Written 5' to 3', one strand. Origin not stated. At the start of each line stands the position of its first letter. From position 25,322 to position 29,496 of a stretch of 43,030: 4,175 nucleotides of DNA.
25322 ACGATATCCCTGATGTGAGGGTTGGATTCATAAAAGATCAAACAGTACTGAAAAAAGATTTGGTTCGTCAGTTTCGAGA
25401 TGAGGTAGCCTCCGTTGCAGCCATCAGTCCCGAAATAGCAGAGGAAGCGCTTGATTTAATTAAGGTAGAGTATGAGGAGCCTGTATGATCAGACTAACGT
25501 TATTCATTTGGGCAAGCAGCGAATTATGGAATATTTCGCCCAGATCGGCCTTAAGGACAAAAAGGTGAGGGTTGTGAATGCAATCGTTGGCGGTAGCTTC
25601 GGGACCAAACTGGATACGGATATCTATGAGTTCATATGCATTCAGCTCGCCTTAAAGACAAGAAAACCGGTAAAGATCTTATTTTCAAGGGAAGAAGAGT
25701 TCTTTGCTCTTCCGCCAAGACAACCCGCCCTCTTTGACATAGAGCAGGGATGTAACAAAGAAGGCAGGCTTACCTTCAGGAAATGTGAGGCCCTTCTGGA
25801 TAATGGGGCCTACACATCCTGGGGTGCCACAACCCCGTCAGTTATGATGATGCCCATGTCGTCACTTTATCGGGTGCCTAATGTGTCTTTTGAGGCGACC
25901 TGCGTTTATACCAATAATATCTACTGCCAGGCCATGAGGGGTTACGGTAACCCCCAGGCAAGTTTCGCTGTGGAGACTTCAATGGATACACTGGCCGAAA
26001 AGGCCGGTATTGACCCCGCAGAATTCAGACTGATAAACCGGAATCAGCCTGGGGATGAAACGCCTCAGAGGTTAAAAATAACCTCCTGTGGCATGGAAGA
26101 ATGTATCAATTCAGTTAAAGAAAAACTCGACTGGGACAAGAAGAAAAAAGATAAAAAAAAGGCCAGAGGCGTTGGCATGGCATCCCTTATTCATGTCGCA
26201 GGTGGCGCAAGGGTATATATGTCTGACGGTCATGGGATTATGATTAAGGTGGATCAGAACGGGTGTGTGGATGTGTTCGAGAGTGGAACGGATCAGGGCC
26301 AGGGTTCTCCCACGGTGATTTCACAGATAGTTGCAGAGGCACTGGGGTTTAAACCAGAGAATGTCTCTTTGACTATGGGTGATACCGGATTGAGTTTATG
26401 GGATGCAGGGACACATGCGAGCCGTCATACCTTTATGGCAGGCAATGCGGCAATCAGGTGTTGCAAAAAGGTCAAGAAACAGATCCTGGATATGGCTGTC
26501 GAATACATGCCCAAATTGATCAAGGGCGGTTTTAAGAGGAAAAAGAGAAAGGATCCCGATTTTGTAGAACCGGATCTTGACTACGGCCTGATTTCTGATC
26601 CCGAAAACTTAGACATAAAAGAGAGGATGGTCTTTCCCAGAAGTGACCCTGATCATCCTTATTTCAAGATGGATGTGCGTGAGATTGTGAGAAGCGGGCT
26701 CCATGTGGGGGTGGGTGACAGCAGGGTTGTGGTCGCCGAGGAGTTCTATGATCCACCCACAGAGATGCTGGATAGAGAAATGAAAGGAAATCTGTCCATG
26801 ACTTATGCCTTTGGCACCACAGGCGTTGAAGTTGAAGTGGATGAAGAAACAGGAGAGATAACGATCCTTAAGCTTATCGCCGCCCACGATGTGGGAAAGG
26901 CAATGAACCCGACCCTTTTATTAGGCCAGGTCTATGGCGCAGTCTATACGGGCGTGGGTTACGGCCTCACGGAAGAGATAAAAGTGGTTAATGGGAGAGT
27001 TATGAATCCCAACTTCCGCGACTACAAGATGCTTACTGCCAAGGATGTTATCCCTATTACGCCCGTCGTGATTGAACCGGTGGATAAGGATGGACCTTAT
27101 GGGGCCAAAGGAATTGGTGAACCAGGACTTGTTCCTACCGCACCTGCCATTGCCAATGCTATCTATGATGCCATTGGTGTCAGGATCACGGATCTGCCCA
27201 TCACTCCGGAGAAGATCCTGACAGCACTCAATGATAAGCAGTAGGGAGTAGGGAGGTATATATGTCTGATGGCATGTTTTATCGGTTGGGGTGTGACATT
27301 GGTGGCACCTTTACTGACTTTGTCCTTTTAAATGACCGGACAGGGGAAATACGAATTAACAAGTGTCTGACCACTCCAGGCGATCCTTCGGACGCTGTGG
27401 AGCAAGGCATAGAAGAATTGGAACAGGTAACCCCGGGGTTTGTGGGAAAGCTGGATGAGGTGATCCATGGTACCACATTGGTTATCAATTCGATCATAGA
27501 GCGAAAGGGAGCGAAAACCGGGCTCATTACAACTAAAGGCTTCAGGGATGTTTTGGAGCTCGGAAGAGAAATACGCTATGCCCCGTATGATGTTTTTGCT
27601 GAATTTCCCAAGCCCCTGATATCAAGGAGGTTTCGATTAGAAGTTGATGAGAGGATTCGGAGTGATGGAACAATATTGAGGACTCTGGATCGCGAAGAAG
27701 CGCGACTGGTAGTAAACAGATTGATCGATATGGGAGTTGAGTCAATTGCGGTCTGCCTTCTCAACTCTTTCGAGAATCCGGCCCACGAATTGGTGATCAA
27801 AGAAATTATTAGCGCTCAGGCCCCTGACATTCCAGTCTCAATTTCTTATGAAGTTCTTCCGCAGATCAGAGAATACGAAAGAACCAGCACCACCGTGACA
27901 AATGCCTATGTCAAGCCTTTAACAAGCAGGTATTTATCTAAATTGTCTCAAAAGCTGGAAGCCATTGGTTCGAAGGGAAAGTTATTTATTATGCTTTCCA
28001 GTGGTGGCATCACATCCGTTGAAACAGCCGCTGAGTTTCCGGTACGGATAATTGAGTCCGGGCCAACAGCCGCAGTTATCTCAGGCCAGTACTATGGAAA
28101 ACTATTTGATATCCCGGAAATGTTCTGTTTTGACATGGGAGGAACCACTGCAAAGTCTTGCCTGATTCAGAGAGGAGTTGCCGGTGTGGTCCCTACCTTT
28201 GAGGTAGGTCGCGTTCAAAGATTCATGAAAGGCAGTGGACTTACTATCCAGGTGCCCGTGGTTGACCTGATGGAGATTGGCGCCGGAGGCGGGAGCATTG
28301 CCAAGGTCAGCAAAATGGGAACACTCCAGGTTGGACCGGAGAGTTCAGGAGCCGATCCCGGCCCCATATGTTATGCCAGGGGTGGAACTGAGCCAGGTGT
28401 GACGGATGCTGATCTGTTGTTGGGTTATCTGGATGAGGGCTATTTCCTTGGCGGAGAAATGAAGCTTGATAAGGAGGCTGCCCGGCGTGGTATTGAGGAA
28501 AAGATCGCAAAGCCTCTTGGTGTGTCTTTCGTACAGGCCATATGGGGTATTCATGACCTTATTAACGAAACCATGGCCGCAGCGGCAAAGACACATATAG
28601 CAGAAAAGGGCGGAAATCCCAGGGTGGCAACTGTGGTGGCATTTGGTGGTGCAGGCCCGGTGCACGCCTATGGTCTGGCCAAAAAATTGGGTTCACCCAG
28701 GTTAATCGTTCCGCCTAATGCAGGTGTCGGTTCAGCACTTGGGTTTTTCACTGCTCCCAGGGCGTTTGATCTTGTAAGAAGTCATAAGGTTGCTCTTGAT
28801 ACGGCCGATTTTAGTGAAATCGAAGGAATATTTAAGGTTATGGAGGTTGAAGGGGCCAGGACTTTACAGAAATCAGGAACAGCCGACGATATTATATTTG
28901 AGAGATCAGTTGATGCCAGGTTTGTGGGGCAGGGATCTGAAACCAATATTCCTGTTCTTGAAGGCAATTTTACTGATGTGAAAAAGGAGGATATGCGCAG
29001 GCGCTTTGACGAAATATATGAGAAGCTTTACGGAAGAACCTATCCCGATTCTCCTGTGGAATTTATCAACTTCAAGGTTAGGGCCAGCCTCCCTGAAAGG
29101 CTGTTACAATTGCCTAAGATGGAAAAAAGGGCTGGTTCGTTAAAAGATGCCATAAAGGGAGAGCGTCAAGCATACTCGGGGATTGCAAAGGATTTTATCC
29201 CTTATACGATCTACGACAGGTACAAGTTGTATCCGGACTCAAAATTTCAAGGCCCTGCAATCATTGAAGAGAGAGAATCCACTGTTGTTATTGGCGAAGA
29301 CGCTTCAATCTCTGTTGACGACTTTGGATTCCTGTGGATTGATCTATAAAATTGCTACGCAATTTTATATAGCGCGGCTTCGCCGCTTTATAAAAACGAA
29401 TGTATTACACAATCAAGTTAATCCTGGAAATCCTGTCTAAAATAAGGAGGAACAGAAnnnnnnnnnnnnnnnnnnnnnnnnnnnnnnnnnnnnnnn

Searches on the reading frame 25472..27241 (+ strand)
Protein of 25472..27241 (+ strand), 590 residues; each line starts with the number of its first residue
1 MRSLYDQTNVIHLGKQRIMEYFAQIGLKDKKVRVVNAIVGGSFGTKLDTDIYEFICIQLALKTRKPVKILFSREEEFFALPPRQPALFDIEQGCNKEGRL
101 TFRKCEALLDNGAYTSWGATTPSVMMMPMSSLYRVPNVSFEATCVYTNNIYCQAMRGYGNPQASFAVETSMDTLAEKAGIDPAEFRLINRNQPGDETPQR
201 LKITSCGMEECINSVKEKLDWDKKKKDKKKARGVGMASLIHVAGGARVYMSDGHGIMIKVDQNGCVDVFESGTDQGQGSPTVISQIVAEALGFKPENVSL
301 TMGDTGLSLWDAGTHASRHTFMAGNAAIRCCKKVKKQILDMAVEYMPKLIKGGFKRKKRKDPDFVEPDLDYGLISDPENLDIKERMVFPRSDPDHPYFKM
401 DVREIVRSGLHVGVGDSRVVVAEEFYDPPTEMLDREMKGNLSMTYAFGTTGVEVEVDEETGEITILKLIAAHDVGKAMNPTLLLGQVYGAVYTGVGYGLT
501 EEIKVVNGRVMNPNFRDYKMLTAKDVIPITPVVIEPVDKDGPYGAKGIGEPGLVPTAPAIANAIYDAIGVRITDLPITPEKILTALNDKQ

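Call 57: search_protein_families(library=pfam, proteins=[window:25472-27241:+], max_evalue=0.00001)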
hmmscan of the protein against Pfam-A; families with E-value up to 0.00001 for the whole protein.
window:25472-27241:+ (590 aa): 2 families
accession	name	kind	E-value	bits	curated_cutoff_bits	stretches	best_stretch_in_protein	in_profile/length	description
PF20256.3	MoCoBD_2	-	7.1e-66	223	27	1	215-526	2-282/283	Molybdopterin cofactor-binding domain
PF02738.23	MoCoBD_1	-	9.7e-53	179.2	27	1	24-189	78-243/244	Molybdopterin cofactor-binding domain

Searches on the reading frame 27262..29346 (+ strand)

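Call 57: search_protein_families(library=pfam, proteins=[window:27262-29346:+], max_evalue=0.00001)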
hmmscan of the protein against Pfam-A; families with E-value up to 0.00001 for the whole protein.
window:27262-29346:+ (695 aa): 3 families
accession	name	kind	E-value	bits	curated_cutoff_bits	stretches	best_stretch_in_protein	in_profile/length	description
PF01968.24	Hydantoinase_A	-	3.9e-81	272.9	22.9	1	207-498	1-285/291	Hydantoinase/oxoprolinase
PF05378.19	Hydant_A_N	-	4.3e-49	167.1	25.2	1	8-184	1-173/176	Hydantoinase/oxoprolinase N-terminal region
PF19278.4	Hydant_A_C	-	2.9e-12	46.8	21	1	518-691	12-188/193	Hydantoinase/oxoprolinase C-terminal domain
